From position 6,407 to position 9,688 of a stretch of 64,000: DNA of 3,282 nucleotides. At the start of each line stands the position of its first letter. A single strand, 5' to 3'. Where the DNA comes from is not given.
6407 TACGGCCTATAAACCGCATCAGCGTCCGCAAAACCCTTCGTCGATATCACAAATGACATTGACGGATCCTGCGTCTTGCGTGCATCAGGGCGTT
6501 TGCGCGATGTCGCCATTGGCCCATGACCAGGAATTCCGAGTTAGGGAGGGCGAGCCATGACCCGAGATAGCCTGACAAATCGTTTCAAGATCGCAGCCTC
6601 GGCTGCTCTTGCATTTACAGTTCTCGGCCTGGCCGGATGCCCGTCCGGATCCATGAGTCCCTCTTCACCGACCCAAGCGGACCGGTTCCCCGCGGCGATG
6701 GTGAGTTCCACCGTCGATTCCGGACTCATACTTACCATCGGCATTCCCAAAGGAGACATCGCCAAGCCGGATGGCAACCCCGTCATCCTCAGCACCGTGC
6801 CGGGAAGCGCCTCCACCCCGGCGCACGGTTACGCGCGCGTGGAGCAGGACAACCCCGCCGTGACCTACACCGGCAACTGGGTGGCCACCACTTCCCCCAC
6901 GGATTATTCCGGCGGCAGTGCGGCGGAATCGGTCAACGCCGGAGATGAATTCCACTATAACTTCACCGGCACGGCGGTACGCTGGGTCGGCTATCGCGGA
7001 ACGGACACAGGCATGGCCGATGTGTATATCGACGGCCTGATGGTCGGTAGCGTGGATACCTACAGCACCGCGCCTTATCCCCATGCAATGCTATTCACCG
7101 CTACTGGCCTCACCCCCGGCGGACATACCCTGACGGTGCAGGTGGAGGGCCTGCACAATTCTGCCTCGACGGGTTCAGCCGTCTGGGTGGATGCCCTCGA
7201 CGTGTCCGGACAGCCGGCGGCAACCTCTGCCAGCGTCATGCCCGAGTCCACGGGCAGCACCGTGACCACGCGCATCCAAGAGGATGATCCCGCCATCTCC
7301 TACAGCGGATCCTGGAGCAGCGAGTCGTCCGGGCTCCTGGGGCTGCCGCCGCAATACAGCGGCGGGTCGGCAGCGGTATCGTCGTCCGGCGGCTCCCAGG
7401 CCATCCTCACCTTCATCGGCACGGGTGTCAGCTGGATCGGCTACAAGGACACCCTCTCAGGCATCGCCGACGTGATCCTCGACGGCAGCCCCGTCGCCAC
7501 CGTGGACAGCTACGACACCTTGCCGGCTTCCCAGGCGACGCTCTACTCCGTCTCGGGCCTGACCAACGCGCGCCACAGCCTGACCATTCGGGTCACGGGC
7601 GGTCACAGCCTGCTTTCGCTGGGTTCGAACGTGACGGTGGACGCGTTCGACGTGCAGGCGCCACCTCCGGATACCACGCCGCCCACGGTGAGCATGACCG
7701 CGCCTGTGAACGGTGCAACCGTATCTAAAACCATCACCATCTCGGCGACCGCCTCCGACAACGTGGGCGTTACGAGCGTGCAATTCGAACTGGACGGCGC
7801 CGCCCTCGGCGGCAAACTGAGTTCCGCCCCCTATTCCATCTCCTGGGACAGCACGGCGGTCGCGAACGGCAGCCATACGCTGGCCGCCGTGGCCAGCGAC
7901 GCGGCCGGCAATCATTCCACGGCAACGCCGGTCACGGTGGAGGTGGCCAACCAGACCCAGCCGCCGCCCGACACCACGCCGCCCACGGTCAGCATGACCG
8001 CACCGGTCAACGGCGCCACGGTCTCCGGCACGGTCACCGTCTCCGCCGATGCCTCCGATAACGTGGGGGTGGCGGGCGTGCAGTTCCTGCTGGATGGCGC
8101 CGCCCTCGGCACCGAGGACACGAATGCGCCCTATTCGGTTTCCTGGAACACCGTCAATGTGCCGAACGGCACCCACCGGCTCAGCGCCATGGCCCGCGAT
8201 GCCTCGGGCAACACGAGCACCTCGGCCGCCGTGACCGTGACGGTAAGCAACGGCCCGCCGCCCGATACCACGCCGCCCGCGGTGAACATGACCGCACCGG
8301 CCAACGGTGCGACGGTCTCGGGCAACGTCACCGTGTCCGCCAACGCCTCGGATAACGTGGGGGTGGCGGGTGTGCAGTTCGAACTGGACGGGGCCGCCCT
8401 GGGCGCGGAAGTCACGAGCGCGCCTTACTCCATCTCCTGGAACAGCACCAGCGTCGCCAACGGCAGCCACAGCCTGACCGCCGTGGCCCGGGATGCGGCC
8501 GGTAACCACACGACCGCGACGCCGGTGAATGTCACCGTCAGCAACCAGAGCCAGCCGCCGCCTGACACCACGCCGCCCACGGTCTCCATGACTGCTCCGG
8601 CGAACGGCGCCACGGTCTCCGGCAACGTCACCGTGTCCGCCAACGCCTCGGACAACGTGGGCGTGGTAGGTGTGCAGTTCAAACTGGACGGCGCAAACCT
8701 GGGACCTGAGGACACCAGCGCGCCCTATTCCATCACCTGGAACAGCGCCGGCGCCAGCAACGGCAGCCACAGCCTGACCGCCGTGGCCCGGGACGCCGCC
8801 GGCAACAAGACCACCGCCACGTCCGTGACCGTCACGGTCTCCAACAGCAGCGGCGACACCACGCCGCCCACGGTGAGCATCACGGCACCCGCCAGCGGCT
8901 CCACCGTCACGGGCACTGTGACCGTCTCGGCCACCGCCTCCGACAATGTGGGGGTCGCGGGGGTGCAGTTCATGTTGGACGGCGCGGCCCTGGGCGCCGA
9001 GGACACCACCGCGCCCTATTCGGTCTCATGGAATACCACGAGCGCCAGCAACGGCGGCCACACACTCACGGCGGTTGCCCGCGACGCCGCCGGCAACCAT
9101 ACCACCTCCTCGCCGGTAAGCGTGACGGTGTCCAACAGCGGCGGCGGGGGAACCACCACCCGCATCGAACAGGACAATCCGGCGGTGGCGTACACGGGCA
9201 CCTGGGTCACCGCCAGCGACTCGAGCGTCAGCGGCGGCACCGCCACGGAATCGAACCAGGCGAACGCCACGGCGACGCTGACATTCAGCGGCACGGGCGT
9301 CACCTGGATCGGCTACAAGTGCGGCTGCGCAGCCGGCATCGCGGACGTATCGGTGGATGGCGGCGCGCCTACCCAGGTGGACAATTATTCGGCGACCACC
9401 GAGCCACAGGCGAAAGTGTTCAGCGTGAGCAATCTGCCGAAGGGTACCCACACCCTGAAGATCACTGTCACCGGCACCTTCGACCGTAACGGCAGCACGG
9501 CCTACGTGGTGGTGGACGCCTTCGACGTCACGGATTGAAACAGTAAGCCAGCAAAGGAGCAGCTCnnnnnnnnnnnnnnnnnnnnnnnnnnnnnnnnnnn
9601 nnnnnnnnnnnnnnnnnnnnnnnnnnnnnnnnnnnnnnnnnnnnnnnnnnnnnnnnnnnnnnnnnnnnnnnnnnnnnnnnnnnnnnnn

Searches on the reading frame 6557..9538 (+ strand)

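Call 30: search_protein_families(library=pfam, proteins=[window:6557-9538:+], max_evalue=0.001)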
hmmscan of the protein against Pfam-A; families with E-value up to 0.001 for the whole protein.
window:6557-9538:+ (993 aa): 8 families
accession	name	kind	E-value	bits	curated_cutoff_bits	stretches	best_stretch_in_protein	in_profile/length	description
PF17957.7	Big_7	-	2e-104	342.7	24.1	5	771-839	1-70/70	Bacterial Ig domain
PF19077.6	Big_13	-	6.3e-21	75.2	27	1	392-463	30-100/102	Bacterial Ig-like domain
PF13750.12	Big_3_3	-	7.2e-21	74.9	27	1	724-798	3-76/157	Bacterial Ig-like domain (group 3)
PF17996.7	CE2_N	-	7e-10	39.4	27.9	0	122-195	12-81/108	Carbohydrate esterase 2 N-terminal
PF16640.11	Big_3_5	-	1e-06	29.7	35.5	0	477-564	2-88/88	Bacterial Ig-like domain (group 3)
PF02494.22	HYR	-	6.6e-05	23.6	21.7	0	736-761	57-81/81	HYR domain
PF00028.23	Cadherin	-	0.00029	21.6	28.8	0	735-761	64-92/93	Cadherin domain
PF10648.15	Gmad2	-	0.0007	20.3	25.7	0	773-795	2-24/86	Immunoglobulin-like domain of bacterial spore germination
